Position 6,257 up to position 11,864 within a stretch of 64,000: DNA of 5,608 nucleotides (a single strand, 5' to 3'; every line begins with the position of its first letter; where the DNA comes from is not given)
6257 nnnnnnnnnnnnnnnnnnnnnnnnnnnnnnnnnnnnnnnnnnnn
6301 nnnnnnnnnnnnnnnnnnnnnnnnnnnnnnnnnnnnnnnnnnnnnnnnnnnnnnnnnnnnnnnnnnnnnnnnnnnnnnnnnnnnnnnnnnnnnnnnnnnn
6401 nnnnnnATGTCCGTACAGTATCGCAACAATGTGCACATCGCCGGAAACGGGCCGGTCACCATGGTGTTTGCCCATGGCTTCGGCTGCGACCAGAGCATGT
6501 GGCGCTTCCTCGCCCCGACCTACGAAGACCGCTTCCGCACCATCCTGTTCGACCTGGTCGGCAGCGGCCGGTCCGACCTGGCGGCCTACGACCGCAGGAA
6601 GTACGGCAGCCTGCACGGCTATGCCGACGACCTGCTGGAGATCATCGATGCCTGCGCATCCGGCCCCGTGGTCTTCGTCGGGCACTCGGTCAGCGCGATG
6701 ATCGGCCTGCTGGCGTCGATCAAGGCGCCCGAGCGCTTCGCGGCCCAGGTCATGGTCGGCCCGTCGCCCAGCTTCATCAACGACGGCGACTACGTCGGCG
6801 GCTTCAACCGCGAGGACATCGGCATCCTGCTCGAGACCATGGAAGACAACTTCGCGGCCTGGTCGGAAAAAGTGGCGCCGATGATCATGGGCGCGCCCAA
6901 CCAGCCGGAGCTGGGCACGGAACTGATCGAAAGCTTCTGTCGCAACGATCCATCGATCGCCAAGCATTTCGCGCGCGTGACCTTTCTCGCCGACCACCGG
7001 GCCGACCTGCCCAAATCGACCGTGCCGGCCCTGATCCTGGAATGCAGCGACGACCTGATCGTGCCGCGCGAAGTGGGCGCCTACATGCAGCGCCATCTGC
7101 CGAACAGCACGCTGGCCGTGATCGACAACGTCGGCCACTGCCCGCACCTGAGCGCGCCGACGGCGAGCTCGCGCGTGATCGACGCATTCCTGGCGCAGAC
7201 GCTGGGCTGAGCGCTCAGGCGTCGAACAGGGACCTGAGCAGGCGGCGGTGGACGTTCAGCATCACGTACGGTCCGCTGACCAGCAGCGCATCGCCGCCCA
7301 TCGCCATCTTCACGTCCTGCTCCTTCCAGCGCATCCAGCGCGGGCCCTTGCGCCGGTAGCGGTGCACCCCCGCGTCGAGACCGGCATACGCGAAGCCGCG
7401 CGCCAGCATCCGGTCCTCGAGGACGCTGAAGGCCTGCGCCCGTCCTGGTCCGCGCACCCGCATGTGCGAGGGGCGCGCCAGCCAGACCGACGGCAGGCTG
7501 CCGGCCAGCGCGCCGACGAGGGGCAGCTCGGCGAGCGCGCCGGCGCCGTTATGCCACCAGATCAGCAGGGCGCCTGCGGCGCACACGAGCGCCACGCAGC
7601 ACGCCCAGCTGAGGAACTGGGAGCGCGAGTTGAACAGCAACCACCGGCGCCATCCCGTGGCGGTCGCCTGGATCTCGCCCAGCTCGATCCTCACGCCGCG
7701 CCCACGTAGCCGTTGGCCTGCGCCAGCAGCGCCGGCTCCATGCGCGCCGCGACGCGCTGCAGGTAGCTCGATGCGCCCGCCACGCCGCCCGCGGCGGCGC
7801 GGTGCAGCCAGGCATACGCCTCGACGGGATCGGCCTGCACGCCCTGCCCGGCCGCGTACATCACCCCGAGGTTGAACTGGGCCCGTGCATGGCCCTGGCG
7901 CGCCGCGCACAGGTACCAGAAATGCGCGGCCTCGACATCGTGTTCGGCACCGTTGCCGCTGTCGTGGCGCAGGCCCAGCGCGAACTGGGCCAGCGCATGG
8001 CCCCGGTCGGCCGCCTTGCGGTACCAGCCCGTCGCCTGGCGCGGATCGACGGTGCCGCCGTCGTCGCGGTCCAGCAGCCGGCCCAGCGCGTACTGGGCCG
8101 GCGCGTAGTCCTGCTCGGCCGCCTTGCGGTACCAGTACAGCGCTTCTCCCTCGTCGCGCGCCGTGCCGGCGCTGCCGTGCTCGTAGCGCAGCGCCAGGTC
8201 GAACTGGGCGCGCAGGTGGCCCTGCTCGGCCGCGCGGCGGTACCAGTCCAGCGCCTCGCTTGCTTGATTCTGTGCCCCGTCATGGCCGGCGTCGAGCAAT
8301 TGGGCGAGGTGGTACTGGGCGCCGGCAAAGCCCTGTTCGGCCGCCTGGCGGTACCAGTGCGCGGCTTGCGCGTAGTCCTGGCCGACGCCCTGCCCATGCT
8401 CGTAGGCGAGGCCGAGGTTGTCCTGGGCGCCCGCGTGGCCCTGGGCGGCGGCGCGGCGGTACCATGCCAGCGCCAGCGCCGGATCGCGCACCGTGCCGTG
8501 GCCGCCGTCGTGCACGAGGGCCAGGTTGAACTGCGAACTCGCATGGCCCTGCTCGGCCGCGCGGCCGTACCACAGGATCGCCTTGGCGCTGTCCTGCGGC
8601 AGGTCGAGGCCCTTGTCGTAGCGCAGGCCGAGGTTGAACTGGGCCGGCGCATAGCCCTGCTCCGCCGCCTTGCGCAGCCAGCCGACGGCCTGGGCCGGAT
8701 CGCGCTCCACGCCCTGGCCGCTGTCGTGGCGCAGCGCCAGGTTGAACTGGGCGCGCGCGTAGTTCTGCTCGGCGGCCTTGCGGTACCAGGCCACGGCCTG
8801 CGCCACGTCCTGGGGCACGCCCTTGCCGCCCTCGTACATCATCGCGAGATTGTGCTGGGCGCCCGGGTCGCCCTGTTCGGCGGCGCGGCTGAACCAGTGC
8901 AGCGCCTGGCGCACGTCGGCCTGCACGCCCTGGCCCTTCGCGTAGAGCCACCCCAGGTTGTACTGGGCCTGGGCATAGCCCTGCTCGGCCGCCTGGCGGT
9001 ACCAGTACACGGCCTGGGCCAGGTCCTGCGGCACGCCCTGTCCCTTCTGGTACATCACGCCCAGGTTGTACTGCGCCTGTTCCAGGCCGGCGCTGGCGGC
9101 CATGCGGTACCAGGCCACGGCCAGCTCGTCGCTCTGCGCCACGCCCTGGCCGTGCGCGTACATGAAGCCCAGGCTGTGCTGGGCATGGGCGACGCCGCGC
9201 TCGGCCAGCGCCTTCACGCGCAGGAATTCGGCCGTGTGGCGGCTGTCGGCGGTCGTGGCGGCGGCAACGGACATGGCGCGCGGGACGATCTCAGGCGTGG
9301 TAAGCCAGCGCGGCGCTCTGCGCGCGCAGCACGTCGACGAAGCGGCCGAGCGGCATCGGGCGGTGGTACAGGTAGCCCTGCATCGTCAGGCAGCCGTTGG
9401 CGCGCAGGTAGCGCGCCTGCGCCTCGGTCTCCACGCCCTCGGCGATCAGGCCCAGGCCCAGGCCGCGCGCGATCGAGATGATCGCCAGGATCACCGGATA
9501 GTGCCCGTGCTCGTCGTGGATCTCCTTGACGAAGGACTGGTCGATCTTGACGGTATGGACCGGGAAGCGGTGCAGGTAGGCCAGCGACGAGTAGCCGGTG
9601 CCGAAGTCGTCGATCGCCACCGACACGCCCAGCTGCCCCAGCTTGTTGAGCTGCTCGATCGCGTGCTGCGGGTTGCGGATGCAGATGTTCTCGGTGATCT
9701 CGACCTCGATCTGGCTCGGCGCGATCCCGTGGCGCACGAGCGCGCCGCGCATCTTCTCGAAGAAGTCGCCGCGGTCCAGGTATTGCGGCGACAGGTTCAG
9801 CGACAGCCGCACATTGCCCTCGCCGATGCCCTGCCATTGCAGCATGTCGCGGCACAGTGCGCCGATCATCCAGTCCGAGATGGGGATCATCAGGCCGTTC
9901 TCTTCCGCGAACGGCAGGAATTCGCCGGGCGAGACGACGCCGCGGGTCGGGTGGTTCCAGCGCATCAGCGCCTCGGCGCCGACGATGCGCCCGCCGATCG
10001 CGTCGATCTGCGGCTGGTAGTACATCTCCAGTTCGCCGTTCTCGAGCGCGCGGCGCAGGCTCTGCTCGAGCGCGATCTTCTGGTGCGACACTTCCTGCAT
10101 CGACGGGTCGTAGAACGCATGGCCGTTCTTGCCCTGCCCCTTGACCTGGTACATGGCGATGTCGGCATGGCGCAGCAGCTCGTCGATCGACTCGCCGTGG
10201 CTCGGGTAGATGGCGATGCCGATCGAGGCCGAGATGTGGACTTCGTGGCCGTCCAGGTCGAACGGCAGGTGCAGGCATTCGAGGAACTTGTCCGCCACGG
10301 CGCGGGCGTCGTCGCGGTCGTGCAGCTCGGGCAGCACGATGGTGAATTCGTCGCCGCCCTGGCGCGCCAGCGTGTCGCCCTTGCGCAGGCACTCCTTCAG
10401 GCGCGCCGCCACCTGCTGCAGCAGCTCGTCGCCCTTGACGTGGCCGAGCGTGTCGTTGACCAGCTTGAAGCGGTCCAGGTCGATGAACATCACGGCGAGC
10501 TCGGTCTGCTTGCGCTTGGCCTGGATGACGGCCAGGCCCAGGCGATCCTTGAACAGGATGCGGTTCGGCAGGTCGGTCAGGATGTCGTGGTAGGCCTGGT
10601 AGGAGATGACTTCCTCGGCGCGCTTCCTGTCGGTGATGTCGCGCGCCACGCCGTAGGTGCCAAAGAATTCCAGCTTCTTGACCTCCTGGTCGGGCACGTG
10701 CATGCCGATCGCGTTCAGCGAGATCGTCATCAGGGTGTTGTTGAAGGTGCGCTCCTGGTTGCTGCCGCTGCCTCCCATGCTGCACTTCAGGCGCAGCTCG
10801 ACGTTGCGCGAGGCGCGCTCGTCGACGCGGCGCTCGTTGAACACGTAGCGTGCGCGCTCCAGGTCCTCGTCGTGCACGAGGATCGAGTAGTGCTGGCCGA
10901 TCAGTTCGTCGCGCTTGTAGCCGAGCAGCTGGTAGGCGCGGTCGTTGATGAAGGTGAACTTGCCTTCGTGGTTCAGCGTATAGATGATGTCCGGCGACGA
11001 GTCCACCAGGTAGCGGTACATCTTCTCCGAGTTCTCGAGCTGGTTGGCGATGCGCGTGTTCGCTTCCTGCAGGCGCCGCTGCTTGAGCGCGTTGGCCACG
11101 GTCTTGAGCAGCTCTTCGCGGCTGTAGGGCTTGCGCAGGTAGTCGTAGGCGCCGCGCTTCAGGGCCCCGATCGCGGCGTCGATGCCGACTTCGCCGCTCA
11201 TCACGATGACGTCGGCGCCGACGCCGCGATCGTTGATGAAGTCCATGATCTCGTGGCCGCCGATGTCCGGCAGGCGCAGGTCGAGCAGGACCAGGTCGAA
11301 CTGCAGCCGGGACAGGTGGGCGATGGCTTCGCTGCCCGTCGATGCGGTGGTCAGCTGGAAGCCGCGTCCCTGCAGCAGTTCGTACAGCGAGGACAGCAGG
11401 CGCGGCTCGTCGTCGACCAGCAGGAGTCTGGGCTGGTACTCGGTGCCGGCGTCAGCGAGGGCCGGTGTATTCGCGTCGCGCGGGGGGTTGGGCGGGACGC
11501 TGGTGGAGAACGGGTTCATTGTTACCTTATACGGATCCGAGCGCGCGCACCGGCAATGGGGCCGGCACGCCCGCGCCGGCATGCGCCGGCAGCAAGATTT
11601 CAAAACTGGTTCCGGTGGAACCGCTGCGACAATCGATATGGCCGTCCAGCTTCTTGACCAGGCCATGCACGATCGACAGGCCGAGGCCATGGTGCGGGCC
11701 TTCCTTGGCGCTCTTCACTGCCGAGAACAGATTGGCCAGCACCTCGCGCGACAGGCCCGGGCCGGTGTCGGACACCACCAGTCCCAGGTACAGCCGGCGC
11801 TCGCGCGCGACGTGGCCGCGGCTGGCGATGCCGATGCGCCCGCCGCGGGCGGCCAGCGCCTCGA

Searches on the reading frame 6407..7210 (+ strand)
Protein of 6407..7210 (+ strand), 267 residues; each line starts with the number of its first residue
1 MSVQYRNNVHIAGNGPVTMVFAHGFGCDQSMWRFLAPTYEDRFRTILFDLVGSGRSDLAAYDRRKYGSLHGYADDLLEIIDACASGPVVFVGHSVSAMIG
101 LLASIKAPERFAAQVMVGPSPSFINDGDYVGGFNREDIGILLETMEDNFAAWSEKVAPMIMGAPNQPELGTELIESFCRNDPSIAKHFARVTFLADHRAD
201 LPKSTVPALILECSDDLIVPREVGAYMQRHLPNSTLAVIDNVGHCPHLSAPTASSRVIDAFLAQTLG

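Call 17: find_encoding_contigs(protein=window:6407-7210:+, flank=6000, max_places=10)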
Protein window:6407-7210:+ (267 aa): no gene with exactly this product is on record in the collection.

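Call 32: search_protein_families(library=ncbifam, proteins=[window:6407-7210:+])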
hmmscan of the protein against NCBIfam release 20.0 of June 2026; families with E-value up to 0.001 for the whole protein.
window:6407-7210:+ (267 aa): 27 families (the best 25 are shown)
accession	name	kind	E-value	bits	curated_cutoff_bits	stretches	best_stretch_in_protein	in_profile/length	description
TIGR01738.1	bioH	equivalog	3.8e-22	79.1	206.95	1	13-260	1-243/245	pimeloyl-ACP methyl ester esterase BioH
NF051487.1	bifunc_PcaCD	exception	9.4e-22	77.7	430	2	16-117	172-269/413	bifunctional 4-carboxymuconolactone decarboxylase/3-oxoadipate enol-lactonase PcaCD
NF051488.1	bifunc_PcaDC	exception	1.7e-21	76.8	390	1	10-264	5-252/375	bifunctional 3-oxoadipate enol-lactonase/4-carboxymuconolactone decarboxylase PcaDC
TIGR02427.1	protocat_pcaD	equivalog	6.1e-21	74.9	255.85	2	13-120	10-113/251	3-oxoadipate enol-lactonase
NF011457.0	PRK14875.1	equivalog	9.8e-18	64.3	307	1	13-264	128-371/372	acetoin dehydrogenase dihydrolipoyllysine-residue acetyltransferase subunit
TIGR03611.1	RutD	equivalog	3e-16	59.6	238.5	2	17-117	14-111/258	pyrimidine utilization protein D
TIGR03056.1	bchO_mg_che_rel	equivalog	2.4e-15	56.3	172.55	1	13-103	24-112/278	alpha/beta fold hydrolase BchO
TIGR03695.1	menH_SHCHC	equivalog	2.7e-14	53.2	208.55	1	18-121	4-106/252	2-succinyl-6-hydroxy-2,4-cyclohexadiene-1-carboxylate synthase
NF007674.0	PRK10349.1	equivalog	1.6e-13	50.8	449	1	11-259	8-250/256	pimeloyl-ACP methyl ester esterase BioH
NF002938.0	PRK03592.1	equivalog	5.3e-13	49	241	1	13-116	28-126/298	haloalkane dehalogenase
NF004514.1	PRK05855.1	equivalog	6.3e-10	38.2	455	1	17-95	23-100/578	SDR family oxidoreductase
NF058673.1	LipAdnlyCyLipJMY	equivalog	1.5e-09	37.1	800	1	27-236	47-256/449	bifunctional lipase/adenylate cyclase LipJ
NF052610.1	macro_16_ester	equivalog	3.2e-09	36.6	420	1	45-117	54-125/281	alpha/beta fold macrolide esterase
NF050089.1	i_nPHAscl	equivalog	1.1e-08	34.6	300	1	13-112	15-110/288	intracellular short-chain-length polyhydroxyalkanoate depolymerase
NF045632.1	hydroxlase_HsaD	equivalog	6.2e-07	28.6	400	1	8-123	25-141/290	4,5:9,10-diseco-3-hydroxy-5,9,17-trioxoandrosta-1(10),2-diene-4-oate hydrolase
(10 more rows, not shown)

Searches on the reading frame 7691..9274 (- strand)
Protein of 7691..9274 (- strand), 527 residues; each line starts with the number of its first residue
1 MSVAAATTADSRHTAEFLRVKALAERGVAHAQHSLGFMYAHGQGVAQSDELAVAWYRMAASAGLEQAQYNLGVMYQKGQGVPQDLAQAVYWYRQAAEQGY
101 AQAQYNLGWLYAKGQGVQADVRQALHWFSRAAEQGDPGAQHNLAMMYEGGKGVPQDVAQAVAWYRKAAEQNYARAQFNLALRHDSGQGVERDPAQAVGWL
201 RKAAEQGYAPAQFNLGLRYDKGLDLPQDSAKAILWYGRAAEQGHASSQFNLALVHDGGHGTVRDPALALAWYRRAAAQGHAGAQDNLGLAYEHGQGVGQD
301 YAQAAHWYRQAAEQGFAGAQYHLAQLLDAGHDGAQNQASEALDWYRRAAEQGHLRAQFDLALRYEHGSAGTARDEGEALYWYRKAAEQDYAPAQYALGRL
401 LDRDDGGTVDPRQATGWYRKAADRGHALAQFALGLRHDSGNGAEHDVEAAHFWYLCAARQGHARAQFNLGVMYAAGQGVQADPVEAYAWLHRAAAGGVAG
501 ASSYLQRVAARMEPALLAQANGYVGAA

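Call 32: search_protein_families(library=ncbifam, proteins=[window:7691-9274:-])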
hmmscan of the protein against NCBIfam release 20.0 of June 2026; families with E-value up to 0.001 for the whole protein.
window:7691-9274:- (527 aa): 4 families
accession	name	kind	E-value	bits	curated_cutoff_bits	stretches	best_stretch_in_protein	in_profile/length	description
NF033786.1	phenyl_MerG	equivalog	1.5e-73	247.4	350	6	24-144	60-189/217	phenylmercury resistance protein MerG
NF045484.1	TransRegExoR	equivalog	3.6e-29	101.8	450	5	23-140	69-200/267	exopolysaccharide production regulator ExoR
NF047621.1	FlgprotMotXVib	equivalog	7.9e-29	100.6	330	4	68-168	75-175/211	flagellar protein MotX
NF038194.1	AlgK_TPR_lipo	equivalog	5.5e-27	94.5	700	3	389-521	296-427/448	alginate biosynthesis TPR repeat lipoprotein AlgK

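Call 49: search_protein_families(library=pfam, proteins=[window:7691-9274:-])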
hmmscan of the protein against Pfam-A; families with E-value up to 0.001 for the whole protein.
window:7691-9274:- (527 aa): 1 family
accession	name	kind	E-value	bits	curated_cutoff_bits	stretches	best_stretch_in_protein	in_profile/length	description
PF08238.18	Sel1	-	8.4e-124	400.1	30.7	13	66-100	2-36/36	Sel1 repeat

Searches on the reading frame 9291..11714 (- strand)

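Call 51: search_protein_families(library=pfam, proteins=[window:9291-11714:-], max_evalue=0.00001)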
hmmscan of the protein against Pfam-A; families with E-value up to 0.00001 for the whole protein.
window:9291-11714:- (807 aa): 7 families
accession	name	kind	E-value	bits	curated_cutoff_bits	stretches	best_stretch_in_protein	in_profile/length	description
PF00563.25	EAL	-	5.8e-78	262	31.3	1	551-786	2-236/236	EAL domain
PF00990.26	GGDEF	-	5.6e-51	172.9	23.8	1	374-530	1-160/161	Diguanylate cyclase, GGDEF domain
PF00072.30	Response_reg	-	2.1e-23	83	30.2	1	98-206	2-110/111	Response regulator receiver domain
PF00989.32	PAS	-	1.9e-11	44.4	22.6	1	232-310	2-80/113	PAS fold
PF13426.13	PAS_9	-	6.9e-09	36.4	27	1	241-338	1-84/103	PAS domain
PF13188.13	PAS_8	-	7.4e-08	32.5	21.8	1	232-283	2-52/65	PAS domain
PF08447.18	PAS_3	-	1.3e-06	29.1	25.6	1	254-315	2-64/89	PAS fold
